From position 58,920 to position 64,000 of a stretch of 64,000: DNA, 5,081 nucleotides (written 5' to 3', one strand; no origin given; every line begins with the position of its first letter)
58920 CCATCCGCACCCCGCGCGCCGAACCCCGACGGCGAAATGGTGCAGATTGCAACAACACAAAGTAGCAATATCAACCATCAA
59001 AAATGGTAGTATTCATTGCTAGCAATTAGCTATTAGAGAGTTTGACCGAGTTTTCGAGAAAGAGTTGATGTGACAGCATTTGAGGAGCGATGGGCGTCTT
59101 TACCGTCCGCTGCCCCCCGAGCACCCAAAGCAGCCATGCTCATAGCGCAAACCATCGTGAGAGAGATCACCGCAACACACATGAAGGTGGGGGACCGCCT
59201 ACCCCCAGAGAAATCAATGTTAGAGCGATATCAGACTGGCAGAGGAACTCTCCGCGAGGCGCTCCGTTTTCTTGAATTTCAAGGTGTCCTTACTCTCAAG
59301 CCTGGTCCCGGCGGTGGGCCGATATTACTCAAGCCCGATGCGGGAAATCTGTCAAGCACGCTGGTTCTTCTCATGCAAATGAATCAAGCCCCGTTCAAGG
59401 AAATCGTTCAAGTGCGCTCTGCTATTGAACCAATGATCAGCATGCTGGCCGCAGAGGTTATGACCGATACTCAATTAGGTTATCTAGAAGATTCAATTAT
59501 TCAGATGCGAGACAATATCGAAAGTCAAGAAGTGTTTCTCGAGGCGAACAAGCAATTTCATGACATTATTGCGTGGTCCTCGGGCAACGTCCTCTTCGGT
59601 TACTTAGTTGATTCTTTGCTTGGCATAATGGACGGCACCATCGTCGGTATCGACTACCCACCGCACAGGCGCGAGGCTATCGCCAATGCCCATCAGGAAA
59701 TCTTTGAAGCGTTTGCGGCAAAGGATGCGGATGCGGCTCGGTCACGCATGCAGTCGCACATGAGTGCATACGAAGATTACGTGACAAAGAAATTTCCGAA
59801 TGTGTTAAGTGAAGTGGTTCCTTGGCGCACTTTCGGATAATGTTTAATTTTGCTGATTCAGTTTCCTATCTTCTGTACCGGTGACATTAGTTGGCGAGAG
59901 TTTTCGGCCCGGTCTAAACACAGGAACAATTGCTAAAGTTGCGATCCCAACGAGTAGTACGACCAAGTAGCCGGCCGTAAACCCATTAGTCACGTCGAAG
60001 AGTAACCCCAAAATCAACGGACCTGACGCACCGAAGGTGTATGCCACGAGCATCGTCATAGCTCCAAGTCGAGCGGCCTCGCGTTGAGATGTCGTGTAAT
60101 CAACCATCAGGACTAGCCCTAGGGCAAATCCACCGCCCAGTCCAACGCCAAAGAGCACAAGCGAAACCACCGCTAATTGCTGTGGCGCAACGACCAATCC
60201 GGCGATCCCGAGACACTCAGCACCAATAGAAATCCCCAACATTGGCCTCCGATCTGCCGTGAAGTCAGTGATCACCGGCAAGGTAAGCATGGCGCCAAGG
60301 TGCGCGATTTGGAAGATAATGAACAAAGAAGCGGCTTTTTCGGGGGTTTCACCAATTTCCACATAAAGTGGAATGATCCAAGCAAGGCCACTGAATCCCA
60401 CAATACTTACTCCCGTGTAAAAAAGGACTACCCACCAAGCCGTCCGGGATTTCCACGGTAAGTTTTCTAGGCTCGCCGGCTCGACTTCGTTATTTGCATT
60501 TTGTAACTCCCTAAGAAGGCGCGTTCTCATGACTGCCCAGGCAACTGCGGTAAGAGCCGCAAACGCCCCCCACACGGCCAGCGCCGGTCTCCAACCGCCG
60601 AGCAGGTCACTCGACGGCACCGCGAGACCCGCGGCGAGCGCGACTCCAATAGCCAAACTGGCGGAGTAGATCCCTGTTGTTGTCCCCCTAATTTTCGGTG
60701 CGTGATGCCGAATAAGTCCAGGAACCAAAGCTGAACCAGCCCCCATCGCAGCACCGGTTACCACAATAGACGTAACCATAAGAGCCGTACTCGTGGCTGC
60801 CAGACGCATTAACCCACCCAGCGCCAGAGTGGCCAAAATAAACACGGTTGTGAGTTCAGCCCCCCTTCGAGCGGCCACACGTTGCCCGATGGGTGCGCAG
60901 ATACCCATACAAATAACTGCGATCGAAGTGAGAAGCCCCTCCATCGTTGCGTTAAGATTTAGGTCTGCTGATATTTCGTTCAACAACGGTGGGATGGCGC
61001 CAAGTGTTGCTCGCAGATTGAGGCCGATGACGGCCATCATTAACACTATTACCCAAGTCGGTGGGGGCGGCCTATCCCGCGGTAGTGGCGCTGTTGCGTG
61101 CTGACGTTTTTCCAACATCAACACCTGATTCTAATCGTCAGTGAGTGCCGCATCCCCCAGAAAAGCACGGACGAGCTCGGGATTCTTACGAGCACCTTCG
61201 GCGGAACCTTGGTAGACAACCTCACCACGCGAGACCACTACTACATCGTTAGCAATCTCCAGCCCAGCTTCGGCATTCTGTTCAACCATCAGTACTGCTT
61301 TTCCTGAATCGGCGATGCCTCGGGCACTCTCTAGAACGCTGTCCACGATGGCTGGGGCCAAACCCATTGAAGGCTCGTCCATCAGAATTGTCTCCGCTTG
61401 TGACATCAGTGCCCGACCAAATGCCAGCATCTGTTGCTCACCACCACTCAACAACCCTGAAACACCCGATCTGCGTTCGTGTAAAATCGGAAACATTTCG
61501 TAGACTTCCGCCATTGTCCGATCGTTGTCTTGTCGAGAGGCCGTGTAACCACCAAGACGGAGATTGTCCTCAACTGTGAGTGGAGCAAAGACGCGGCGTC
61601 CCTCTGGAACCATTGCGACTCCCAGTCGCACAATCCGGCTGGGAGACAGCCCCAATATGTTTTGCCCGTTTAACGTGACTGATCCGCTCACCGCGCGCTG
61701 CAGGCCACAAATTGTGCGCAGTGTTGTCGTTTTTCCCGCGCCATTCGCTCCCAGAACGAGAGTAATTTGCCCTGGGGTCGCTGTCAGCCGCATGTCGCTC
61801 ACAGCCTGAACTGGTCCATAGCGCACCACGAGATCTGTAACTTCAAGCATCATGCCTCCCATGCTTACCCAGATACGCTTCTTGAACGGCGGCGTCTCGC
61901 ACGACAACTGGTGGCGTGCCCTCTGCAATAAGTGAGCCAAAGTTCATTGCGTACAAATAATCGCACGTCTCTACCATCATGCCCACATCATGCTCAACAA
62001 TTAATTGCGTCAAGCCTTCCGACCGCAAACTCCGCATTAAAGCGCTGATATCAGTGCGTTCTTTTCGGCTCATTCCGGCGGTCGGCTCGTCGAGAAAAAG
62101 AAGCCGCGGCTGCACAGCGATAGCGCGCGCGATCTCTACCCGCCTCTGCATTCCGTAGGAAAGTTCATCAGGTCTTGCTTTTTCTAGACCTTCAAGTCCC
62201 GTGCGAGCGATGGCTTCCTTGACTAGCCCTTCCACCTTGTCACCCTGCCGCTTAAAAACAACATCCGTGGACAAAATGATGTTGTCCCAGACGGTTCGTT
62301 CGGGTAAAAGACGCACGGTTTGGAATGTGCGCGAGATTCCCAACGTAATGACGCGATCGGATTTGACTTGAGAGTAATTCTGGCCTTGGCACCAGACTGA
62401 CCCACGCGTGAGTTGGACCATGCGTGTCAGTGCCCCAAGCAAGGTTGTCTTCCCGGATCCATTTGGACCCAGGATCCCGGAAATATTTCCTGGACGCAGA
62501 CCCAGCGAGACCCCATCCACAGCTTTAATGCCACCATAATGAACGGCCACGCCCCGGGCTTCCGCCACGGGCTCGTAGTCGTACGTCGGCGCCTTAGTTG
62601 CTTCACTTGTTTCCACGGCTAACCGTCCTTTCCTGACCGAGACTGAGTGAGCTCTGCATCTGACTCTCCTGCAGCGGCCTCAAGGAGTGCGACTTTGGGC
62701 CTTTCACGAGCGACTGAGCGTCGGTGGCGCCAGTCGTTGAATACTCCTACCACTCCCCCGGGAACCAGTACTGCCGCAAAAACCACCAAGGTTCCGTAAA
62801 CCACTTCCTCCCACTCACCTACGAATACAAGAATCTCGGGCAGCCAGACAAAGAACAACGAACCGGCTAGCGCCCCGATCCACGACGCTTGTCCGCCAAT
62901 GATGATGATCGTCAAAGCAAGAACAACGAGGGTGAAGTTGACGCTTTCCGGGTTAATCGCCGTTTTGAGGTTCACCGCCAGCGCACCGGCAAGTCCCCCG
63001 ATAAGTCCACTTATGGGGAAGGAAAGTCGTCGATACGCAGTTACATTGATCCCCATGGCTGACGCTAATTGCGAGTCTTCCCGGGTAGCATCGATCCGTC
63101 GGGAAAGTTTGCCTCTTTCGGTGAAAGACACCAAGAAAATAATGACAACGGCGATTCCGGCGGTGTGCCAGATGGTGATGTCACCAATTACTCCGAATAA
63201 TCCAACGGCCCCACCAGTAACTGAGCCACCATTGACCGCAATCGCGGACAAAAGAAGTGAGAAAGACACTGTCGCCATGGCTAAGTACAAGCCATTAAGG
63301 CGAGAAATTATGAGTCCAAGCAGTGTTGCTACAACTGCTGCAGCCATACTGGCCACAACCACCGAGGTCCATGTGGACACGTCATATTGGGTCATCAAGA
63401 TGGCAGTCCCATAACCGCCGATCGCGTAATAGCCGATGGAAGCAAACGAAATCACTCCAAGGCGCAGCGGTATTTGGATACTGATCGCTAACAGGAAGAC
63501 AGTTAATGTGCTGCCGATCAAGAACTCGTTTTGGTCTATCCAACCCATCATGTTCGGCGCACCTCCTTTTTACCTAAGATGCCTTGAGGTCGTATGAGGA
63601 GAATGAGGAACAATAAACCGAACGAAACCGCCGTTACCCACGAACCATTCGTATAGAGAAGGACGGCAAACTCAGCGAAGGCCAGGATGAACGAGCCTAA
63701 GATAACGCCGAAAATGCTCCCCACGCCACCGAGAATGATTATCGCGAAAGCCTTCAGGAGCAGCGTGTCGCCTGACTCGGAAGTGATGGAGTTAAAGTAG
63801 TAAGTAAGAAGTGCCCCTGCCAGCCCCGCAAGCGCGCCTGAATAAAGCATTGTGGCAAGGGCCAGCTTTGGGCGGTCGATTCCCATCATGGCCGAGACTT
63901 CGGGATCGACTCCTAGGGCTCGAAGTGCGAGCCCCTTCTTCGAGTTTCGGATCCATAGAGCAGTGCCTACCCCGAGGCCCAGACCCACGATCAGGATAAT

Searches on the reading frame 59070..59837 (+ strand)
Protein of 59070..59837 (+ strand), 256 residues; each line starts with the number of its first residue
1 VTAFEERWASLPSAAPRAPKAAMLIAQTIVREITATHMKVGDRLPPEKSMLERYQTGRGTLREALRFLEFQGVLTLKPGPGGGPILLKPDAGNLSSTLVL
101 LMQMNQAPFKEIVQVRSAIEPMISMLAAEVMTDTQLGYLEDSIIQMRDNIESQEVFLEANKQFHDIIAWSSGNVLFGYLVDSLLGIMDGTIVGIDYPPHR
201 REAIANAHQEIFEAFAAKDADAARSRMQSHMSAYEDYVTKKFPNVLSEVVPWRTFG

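Call 16: search_protein_families(library=pfam, proteins=[window:59070-59837:+], max_evalue=0.001)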
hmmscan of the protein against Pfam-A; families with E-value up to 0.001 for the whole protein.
window:59070-59837:+ (256 aa): 2 families
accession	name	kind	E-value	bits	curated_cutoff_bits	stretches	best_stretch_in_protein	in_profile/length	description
PF07729.17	FCD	-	2.2e-23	83.5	24.3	1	111-232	1-124/125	FCD domain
PF00392.27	GntR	-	2.7e-11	43.4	27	1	25-81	5-61/64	Bacterial regulatory proteins, gntR family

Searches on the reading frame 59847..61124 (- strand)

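Call 16: search_protein_families(library=pfam, proteins=[window:59847-61124:-], max_evalue=0.001)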
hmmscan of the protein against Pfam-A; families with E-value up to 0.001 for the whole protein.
window:59847-61124:- (426 aa): 2 families
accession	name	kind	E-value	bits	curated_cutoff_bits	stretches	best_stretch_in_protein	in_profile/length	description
PF07690.21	MFS_1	-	3.1e-28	99.1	33.4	2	32-281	7-254/347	Major Facilitator Superfamily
PF06779.20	MFS_4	-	2e-07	31.2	26.3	1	79-194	246-361/364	Uncharacterised MFS-type transporter YbfB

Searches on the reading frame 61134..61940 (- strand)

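Call 16: search_protein_families(library=pfam, proteins=[window:61134-61940:-], max_evalue=0.001)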
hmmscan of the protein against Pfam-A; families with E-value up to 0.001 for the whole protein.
window:61134-61940:- (269 aa): 3 families
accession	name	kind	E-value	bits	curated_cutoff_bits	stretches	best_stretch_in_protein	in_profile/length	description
PF00005.33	ABC_tran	-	2.6e-26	93.3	25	1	48-191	2-136/137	ABC transporter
PF13304.12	AAA_21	-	1.3e-06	29.2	27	0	59-88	1-32/304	AAA domain, putative AbiEii toxin, Type IV TA system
PF13514.12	AAA_27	-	0.00041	20.4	22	1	39-79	9-48/206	AAA domain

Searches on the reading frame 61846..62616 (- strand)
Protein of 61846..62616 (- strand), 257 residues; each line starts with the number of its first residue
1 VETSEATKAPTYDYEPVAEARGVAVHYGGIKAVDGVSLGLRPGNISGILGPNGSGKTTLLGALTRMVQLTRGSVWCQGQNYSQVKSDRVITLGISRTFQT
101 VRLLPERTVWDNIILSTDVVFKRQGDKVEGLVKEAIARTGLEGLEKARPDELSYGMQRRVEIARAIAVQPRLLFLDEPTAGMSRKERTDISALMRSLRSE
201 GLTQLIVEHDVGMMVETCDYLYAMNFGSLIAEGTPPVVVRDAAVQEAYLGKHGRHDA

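Call 58: search_protein_families(library=pfam, proteins=[window:61846-62616:-], max_evalue=0.01)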
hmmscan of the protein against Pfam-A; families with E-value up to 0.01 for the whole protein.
window:61846-62616:- (257 aa): 6 families
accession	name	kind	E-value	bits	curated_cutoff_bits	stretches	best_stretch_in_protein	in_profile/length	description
PF00005.33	ABC_tran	-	1.4e-32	113.6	25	1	34-180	2-137/137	ABC transporter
PF13304.12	AAA_21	-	2.5e-09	38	27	1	46-121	2-72/304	AAA domain, putative AbiEii toxin, Type IV TA system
PF12399.14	BCA_ABC_TP_C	-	7.4e-09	35.5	25.5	1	229-252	2-25/27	Branched-chain amino acid ATP-binding cassette transporter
PF13476.12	AAA_23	-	9.8e-05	23.5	27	1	29-64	6-40/201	AAA domain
PF02463.25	SMC_N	-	0.00092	19.1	40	0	44-63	25-44/220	RecF/RecN/SMC N terminal domain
PF13555.12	AAA_29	-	0.0017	18.5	27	1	43-65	22-44/61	P-loop containing region of AAA domain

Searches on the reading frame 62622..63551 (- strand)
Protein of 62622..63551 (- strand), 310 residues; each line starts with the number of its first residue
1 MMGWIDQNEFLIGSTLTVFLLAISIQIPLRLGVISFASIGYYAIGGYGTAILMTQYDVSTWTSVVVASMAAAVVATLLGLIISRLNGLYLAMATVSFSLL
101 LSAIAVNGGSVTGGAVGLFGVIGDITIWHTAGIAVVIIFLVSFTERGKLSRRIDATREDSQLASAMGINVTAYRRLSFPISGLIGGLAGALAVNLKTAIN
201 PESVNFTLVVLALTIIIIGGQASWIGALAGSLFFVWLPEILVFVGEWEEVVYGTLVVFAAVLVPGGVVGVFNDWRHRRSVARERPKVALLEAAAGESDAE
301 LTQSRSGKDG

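Call 16: search_protein_families(library=pfam, proteins=[window:62622-63551:-], max_evalue=0.001)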
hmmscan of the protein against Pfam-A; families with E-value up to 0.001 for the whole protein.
window:62622-63551:- (310 aa): 1 family
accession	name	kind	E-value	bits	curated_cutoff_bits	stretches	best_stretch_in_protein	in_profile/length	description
PF02653.21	BPD_transp_2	-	6.6e-28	98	26.8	1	12-259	6-268/269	Branched-chain amino acid transport system / permease component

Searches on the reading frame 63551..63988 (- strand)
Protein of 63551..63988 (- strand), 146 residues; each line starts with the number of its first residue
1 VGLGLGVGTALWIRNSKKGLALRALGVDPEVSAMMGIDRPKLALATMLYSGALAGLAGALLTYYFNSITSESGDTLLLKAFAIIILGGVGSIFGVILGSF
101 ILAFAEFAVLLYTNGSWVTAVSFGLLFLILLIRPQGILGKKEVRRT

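Call 58: search_protein_families(library=pfam, proteins=[window:63551-63988:-], max_evalue=0.01)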
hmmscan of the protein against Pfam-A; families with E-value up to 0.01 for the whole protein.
window:63551-63988:- (146 aa): 1 family
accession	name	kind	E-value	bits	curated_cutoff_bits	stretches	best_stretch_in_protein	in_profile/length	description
PF02653.21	BPD_transp_2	-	1.4e-24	87.1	26.8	1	10-130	146-269/269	Branched-chain amino acid transport system / permease component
